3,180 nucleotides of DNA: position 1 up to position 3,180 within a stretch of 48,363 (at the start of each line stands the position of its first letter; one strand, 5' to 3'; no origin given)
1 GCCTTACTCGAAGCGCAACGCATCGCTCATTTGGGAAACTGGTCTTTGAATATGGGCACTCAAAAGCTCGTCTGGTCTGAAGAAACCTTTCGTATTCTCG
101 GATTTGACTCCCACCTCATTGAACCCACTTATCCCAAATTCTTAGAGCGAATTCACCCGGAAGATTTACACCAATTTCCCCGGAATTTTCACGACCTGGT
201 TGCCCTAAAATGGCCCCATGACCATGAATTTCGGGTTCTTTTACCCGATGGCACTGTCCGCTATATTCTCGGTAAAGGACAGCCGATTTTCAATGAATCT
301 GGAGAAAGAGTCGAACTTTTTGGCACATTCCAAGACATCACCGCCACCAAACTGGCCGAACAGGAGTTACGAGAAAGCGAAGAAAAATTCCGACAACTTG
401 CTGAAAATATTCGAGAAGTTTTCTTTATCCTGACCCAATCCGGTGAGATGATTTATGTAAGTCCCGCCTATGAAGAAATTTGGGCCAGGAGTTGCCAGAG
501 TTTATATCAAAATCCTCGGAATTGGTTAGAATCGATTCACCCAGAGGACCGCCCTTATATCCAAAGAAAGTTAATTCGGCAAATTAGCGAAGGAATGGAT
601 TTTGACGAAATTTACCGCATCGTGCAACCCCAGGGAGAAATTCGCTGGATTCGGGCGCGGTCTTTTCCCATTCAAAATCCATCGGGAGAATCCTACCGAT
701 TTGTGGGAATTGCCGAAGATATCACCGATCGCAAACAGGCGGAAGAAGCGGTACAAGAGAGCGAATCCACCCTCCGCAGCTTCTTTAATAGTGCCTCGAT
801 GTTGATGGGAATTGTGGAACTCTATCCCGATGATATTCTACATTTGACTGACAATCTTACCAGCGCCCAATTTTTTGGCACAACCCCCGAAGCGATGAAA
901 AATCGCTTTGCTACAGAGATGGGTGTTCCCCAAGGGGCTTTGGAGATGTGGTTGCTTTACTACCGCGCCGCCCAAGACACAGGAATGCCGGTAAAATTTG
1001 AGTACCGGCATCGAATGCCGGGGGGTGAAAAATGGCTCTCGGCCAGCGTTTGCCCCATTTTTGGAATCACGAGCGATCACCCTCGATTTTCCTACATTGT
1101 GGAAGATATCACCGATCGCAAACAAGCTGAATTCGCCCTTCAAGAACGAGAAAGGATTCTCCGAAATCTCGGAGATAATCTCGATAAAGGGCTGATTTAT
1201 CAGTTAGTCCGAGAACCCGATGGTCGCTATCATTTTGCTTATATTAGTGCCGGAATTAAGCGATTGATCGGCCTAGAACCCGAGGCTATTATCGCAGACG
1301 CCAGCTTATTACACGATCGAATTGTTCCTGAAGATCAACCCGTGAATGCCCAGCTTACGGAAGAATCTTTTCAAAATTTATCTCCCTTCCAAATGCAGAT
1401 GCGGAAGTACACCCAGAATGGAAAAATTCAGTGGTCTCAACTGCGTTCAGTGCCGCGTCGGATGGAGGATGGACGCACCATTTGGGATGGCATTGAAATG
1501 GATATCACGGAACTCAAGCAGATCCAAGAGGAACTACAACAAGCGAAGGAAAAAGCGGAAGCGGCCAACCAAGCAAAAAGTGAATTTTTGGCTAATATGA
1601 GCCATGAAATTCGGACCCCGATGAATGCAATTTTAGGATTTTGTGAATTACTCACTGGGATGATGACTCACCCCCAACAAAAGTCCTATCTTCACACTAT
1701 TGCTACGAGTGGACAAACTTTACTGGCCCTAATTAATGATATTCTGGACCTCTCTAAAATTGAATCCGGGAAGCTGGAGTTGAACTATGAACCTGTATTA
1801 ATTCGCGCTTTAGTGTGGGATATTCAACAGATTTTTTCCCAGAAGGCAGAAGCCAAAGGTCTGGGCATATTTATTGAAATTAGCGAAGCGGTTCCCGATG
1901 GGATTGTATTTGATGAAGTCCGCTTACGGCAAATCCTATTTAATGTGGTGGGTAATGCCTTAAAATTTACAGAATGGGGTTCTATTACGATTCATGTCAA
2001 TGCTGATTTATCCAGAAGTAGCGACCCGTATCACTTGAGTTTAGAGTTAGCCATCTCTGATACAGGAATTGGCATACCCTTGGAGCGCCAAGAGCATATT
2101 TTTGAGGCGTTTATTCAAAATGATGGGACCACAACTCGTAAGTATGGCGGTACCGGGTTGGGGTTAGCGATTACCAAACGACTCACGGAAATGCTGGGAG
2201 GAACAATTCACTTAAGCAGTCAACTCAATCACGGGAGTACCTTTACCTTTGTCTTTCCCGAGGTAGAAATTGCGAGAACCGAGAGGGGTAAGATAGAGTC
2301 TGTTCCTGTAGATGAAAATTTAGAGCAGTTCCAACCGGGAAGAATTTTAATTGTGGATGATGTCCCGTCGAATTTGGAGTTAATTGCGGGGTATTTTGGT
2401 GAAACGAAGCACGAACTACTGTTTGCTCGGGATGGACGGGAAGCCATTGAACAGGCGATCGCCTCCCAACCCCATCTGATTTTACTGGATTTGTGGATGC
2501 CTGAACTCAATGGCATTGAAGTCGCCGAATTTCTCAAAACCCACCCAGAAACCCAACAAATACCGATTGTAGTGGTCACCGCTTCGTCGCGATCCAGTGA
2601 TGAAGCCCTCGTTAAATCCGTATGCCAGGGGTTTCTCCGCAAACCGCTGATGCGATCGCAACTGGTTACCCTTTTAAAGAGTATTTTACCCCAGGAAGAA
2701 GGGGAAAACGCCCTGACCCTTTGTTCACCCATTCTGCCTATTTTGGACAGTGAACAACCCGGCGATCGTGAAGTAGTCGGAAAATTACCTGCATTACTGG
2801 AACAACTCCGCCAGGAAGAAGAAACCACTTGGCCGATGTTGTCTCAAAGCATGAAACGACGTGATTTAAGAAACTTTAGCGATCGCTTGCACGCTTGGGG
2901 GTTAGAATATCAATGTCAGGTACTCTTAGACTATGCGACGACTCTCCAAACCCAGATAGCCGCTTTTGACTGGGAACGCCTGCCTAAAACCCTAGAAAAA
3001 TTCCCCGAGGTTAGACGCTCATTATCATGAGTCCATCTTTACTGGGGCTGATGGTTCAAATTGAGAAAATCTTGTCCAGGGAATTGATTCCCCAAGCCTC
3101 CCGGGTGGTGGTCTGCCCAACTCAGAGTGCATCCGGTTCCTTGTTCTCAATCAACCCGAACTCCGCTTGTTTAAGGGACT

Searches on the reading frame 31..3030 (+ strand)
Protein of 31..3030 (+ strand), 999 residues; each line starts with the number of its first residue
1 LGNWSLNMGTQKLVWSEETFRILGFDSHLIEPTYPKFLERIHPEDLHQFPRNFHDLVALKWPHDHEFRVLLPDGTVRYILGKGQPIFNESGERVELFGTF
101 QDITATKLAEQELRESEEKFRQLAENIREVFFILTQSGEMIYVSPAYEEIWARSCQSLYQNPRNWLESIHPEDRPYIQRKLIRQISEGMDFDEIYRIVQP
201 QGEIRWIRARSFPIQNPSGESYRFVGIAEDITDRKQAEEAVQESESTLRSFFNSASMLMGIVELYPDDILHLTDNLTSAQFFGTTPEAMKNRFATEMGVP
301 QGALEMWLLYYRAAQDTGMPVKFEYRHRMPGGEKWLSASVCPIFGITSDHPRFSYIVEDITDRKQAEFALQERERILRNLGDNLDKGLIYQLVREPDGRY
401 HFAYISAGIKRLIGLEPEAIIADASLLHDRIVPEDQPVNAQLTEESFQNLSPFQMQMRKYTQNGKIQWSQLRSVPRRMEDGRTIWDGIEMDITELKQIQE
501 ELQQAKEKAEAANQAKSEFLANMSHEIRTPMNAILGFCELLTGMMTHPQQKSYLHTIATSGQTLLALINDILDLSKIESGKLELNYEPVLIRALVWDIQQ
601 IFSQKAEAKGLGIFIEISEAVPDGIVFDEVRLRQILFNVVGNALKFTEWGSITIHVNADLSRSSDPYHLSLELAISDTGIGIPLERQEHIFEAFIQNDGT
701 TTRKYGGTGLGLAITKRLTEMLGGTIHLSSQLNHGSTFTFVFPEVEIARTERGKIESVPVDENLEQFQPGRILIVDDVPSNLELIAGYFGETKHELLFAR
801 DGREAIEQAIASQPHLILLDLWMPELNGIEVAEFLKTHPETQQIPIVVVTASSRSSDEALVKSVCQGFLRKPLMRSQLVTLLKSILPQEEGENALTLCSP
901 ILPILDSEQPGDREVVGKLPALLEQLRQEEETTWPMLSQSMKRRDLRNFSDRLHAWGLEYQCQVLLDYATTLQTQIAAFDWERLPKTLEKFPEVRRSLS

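Call 38: search_protein_families(library=pfam, proteins=[window:31-3030:+], max_evalue=0.00001)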
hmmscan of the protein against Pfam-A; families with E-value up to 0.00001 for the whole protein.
window:31-3030:+ (999 aa): 7 families
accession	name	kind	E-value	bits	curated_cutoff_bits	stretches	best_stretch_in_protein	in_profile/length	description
PF08447.18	PAS_3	-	1.1e-50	170.3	25.6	3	141-228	2-89/89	PAS fold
PF02518.31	HATPase_c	-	1.3e-27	96.8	26.4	1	628-744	2-109/111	Histidine kinase-, DNA gyrase B-, and HSP90-like ATPase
PF00512.31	HisKA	-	1.2e-22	80.1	26.9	1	515-580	1-66/66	His Kinase A (phospho-acceptor) domain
PF00989.32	PAS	-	1.5e-18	67.2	22.6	1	119-231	2-113/113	PAS fold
PF00072.30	Response_reg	-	2e-18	67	30.2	1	772-882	1-110/111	Response regulator receiver domain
PF13426.13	PAS_9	-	2e-17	63.8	27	1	131-233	4-103/103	PAS domain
PF08448.16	PAS_4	-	2.2e-16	60.5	23.1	1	125-236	2-110/110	PAS fold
